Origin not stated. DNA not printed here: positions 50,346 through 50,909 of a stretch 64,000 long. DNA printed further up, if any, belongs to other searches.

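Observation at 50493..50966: Ribosomal protein L31 fused to an RNA polymerase alpha-CTD-like domain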

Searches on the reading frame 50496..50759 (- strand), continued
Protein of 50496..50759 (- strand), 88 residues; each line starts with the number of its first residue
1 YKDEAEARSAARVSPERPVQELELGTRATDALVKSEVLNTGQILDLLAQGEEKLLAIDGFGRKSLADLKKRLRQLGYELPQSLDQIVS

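Call 54: search_protein_families(library=pfam, proteins=[P0142, P0184, P0188, P0141, P0161, P0163, P0167, P0169, P0170, P0139], max_evalue=0.0001)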
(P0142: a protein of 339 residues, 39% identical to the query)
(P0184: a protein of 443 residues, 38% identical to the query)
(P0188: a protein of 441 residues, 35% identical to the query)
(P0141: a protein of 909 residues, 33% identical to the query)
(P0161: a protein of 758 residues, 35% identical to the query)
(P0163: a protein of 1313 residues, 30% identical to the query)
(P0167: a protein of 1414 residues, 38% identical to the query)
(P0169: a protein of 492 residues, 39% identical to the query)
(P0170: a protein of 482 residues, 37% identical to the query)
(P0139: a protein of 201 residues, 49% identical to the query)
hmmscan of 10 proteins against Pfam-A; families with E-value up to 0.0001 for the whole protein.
P0142 (339 aa): 1 family
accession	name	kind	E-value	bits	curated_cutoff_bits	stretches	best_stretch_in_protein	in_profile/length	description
PF03118.21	RNA_pol_A_CTD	-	8.5e-32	109.1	23.8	2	65-128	6-66/67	Bacterial RNA polymerase, alpha chain C terminal domain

P0184 (443 aa): 15 families
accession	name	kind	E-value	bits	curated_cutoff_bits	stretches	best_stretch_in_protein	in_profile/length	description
PF03118.21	RNA_pol_A_CTD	-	3.1e-43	145.8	23.8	2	377-435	9-67/67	Bacterial RNA polymerase, alpha chain C terminal domain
PF07719.23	TPR_2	-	5.3e-16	57.8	27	0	155-188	1-34/34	Tetratricopeptide repeat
PF00515.34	TPR_1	-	2.5e-15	56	27.8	0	156-188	2-34/34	Tetratricopeptide repeat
PF13428.12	TPR_14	-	2.5e-15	55.9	23.5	0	224-263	2-41/44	Tetratricopeptide repeat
PF13174.12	TPR_6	-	1.8e-14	53.7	26.3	0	225-256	2-33/33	Tetratricopeptide repeat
PF13181.12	TPR_8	-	4.1e-14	51.9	25.7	0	159-188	5-34/34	Tetratricopeptide repeat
PF13432.12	TPR_16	-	2.3e-13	50.8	32.7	1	159-216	1-58/65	Tetratricopeptide repeat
PF14559.12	TPR_19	-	7e-13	49.1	25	0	206-261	8-63/68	Tetratricopeptide repeat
PF13424.12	TPR_12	-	6.7e-12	45.9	30.1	0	147-185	37-75/77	Tetratricopeptide repeat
PF12895.13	ANAPC3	-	2e-09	38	27.2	0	59-112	25-81/82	Anaphase-promoting complex, cyclosome, subunit 3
PF13431.12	TPR_17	-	7.2e-09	35.7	24.4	0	179-209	3-33/34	Tetratricopeptide repeat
PF07721.20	TPR_4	-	4.4e-07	30.3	27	0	59-80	3-24/26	Tetratricopeptide repeat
PF13414.12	TPR_11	-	5e-07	29.7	26.8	0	168-197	7-36/42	TPR repeat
PF23914.1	TPR_CcmH_CycH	-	2.9e-06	27.6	42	0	151-205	47-100/158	Cytochrome c-type biogenesis protein H TPR domain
PF13176.12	TPR_7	-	1.3e-05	25.3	27.9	0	225-253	1-29/36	Tetratricopeptide repeat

P0188 (441 aa): 17 families
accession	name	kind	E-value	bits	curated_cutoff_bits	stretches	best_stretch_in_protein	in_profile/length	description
PF03118.21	RNA_pol_A_CTD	-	4e-43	145.4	23.8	2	284-344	6-66/67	Bacterial RNA polymerase, alpha chain C terminal domain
PF07719.23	TPR_2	-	5.5e-27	92.1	27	2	225-256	3-34/34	Tetratricopeptide repeat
PF00515.34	TPR_1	-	1.4e-26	91.6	27.8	2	224-256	2-34/34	Tetratricopeptide repeat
PF13181.12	TPR_8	-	4.2e-20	70.6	25.7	1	224-255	2-33/34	Tetratricopeptide repeat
PF13432.12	TPR_16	-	7.6e-18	65.1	32.7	1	126-187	3-63/65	Tetratricopeptide repeat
PF13174.12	TPR_6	-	8.7e-15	54.7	26.3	0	225-255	2-32/33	Tetratricopeptide repeat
PF13428.12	TPR_14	-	1.6e-14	53.4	23.5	0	156-196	2-42/44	Tetratricopeptide repeat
PF13424.12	TPR_12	-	3.5e-14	53.2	30.1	2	194-252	8-74/77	Tetratricopeptide repeat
PF13414.12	TPR_11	-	2.3e-13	50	26.8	0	238-262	9-33/42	TPR repeat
PF13431.12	TPR_17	-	6.4e-13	48.3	24.4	0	177-209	1-33/34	Tetratricopeptide repeat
PF13176.12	TPR_7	-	6.1e-12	45.1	27.9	0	225-253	1-29/36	Tetratricopeptide repeat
PF14559.12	TPR_19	-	2.8e-08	34.4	25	0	167-215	3-51/68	Tetratricopeptide repeat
PF23914.1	TPR_CcmH_CycH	-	3.1e-08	34.1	42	1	152-256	47-154/158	Cytochrome c-type biogenesis protein H TPR domain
PF12895.13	ANAPC3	-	3.5e-08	34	27.2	1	169-248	3-81/82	Anaphase-promoting complex, cyclosome, subunit 3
PF13371.12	TPR_9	-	5.4e-08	33.2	35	0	199-260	5-66/73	Tetratricopeptide repeat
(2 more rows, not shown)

P0141 (909 aa): 3 families
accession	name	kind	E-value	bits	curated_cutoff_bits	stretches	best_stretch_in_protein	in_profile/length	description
PF03118.21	RNA_pol_A_CTD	-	4e-53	177.5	23.8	4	178-235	10-66/67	Bacterial RNA polymerase, alpha chain C terminal domain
PF04545.22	Sigma70_r4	-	1.6e-08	34.4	24.1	1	437-471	10-43/50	Sigma-70, region 4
PF12482.14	DUF3701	-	1.2e-06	29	26.9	0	191-236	23-71/93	Phage integrase protein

P0161 (758 aa): 4 families
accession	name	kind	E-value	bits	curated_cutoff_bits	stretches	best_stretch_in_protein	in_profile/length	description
PF08529.16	NusA_N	-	4.5e-34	117.7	23.8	1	4-126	1-119/119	NusA N-terminal domain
PF13184.12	KH_5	-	7.3e-28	96.9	27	1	231-298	1-68/69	NusA-like KH domain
PF03118.21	RNA_pol_A_CTD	-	3.3e-08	33.6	23.8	1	452-512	10-67/67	Bacterial RNA polymerase, alpha chain C terminal domain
PF00575.29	S1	-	1e-05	26.2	22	1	136-195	4-70/74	S1 RNA binding domain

P0163 (1313 aa): 4 families
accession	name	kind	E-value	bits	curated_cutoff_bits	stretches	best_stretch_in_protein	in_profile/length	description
PF03118.21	RNA_pol_A_CTD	-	5.3e-64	212.3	23.8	6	217-273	11-66/67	Bacterial RNA polymerase, alpha chain C terminal domain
PF21794.3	RAD51D_N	-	2e-07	31.5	27.3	0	308-329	11-32/60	RAD51D, N-terminal domain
PF12482.14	DUF3701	-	1.6e-06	28.6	26.9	0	226-275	20-72/93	Phage integrase protein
PF04545.22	Sigma70_r4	-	2.4e-06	27.4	24.1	1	841-873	11-42/50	Sigma-70, region 4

P0167 (1414 aa): 3 families
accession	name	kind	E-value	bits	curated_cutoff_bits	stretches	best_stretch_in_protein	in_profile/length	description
PF03118.21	RNA_pol_A_CTD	-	7.6e-43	144.5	23.8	3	547-604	9-66/67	Bacterial RNA polymerase, alpha chain C terminal domain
PF13306.12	LRR_5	-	6.4e-14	52.4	27.7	1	38-131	14-105/127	BspA type Leucine rich repeat region (6 copies)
PF04545.22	Sigma70_r4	-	1.2e-08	34.7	24.1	1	823-858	13-48/50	Sigma-70, region 4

P0169 (492 aa): 17 families
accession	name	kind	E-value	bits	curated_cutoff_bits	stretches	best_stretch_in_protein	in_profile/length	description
PF03118.21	RNA_pol_A_CTD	-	3.6e-47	158.4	23.8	2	379-440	5-66/67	Bacterial RNA polymerase, alpha chain C terminal domain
PF07719.23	TPR_2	-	4.1e-21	73.7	27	2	226-258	2-34/34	Tetratricopeptide repeat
PF00515.34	TPR_1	-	2.5e-19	68.6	27.8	2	226-257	2-33/34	Tetratricopeptide repeat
PF13428.12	TPR_14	-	4.8e-18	64.3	23.5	2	159-198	3-42/44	Tetratricopeptide repeat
PF13176.12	TPR_7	-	6.2e-15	54.4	27.9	1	227-255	1-29/36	Tetratricopeptide repeat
PF13432.12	TPR_16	-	9.3e-15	55.2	32.7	1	230-265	2-37/65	Tetratricopeptide repeat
PF14559.12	TPR_19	-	3.1e-14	53.5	25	1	205-265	5-65/68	Tetratricopeptide repeat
PF13181.12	TPR_8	-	3.9e-13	48.8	25.7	0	226-257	2-33/34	Tetratricopeptide repeat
PF13174.12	TPR_6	-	1.2e-12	48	26.3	0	227-256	2-31/33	Tetratricopeptide repeat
PF13424.12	TPR_12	-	1.3e-12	48.2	30.1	0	226-255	4-33/77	Tetratricopeptide repeat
PF13414.12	TPR_11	-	9.6e-12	44.8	26.8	0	167-199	4-36/42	TPR repeat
PF13431.12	TPR_17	-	1.7e-11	43.9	24.4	0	213-246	1-34/34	Tetratricopeptide repeat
PF13371.12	TPR_9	-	4.1e-07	30.4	35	1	207-262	11-66/73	Tetratricopeptide repeat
PF12895.13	ANAPC3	-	1.1e-06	29.2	27.2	0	172-250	4-81/82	Anaphase-promoting complex, cyclosome, subunit 3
PF24575.1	TPR_Slam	-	1.2e-06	29.3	35.2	0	232-265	54-87/104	Surface lipoprotein assembly modifier, N-terminal TPR repeats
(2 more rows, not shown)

P0170 (482 aa): 1 family
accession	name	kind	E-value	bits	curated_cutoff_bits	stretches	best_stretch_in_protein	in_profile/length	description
PF03118.21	RNA_pol_A_CTD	-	3.8e-25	87.8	23.8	2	207-266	9-65/67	Bacterial RNA polymerase, alpha chain C terminal domain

P0139 (201 aa): 2 families
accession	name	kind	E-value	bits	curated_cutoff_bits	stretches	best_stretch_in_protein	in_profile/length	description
PF13807.11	GNVR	-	3e-08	33.9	27.7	1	32-103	8-79/82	G-rich domain on putative tyrosine kinase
PF03118.21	RNA_pol_A_CTD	-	1.4e-05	25.1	23.8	0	133-192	10-66/67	Bacterial RNA polymerase, alpha chain C terminal domain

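Call 59: list_cluster_members(proteins=[P0161, P0170, P0142, P0437, P0454, P0283, P0291, P0128])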
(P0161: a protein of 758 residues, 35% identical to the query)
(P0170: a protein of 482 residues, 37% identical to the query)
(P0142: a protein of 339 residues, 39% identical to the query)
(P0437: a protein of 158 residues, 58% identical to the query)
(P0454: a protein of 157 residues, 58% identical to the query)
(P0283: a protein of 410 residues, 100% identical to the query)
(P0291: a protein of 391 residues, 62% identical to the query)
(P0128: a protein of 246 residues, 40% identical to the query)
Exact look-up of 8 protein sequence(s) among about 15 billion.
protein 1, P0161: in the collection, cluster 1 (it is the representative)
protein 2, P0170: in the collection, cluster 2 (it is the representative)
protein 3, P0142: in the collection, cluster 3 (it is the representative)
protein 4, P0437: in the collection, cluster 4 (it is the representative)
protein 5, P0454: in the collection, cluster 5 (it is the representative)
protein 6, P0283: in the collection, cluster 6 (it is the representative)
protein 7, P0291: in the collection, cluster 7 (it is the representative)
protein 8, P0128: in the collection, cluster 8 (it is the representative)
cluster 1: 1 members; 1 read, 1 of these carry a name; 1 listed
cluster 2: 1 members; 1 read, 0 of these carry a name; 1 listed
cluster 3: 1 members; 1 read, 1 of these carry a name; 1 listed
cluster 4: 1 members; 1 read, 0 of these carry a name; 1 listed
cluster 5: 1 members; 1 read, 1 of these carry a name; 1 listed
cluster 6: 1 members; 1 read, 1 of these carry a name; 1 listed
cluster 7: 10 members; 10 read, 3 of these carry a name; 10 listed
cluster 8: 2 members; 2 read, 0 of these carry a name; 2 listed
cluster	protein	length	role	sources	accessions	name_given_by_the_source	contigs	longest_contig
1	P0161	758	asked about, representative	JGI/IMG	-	N utilization substance protein A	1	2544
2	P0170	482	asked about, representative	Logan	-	-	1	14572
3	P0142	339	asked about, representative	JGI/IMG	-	hypothetical protein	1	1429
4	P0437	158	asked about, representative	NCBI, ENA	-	-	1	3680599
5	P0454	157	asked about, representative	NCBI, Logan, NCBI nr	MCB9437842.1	MAG: 50S ribosomal protein L31 [Anaerolineales bacterium] | 50S ribosomal protein L31 [Anaerolineales bacterium]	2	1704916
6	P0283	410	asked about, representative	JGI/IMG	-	DNA-directed RNA polymerase subunit alpha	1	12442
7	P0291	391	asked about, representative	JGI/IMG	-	DNA-directed RNA polymerase subunit alpha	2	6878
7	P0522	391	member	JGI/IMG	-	DNA-directed RNA polymerase subunit alpha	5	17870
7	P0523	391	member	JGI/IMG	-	DNA-directed RNA polymerase subunit alpha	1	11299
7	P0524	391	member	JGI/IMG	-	-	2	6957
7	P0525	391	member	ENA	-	-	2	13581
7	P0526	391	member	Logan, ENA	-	-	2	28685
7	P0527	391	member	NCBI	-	-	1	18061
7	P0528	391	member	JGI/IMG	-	-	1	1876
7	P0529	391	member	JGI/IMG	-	-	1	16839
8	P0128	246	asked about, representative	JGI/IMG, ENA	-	-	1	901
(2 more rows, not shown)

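Call 68: find_encoding_contigs(protein=P0391, flank=1000, max_places=3)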
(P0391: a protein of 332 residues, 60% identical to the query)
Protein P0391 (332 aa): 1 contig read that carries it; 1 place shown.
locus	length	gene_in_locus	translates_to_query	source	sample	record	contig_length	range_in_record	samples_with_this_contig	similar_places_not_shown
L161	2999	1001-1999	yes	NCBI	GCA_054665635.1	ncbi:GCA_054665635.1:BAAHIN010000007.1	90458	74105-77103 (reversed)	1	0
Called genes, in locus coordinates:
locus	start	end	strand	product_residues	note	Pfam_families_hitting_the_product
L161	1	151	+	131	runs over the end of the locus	PF00411:Ribosomal_S11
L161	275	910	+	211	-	PF00163:Ribosomal_S4, PF01479:S4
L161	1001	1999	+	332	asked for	PF01193:RNA_pol_L, PF01000:RNA_pol_A_bac, PF03118:RNA_pol_A_CTD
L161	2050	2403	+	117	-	PF01196:Ribosomal_L17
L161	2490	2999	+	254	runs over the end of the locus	PF01416:PseudoU_synth_1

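Call 69: find_encoding_contigs(protein=P0383, flank=1000, max_places=3)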
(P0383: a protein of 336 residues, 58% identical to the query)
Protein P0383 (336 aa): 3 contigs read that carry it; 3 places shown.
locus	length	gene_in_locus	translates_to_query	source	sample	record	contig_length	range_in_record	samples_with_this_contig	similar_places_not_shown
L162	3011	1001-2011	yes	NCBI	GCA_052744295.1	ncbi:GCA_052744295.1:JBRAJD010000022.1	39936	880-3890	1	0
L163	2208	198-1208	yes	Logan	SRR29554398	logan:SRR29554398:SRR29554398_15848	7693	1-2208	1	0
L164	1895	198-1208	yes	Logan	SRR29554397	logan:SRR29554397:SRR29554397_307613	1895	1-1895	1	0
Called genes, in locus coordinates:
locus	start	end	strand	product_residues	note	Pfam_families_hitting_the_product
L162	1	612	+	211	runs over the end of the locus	PF00163:Ribosomal_S4, PF01479:S4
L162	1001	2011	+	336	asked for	PF01193:RNA_pol_L, PF01000:RNA_pol_A_bac, PF03118:RNA_pol_A_CTD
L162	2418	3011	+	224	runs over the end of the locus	PF01416:PseudoU_synth_1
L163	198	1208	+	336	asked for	PF01193:RNA_pol_L, PF01000:RNA_pol_A_bac, PF03118:RNA_pol_A_CTD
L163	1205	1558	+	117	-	PF01196:Ribosomal_L17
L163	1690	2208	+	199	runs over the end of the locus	PF01416:PseudoU_synth_1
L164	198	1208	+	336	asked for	PF01193:RNA_pol_L, PF01000:RNA_pol_A_bac, PF03118:RNA_pol_A_CTD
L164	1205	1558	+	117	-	PF01196:Ribosomal_L17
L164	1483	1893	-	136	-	?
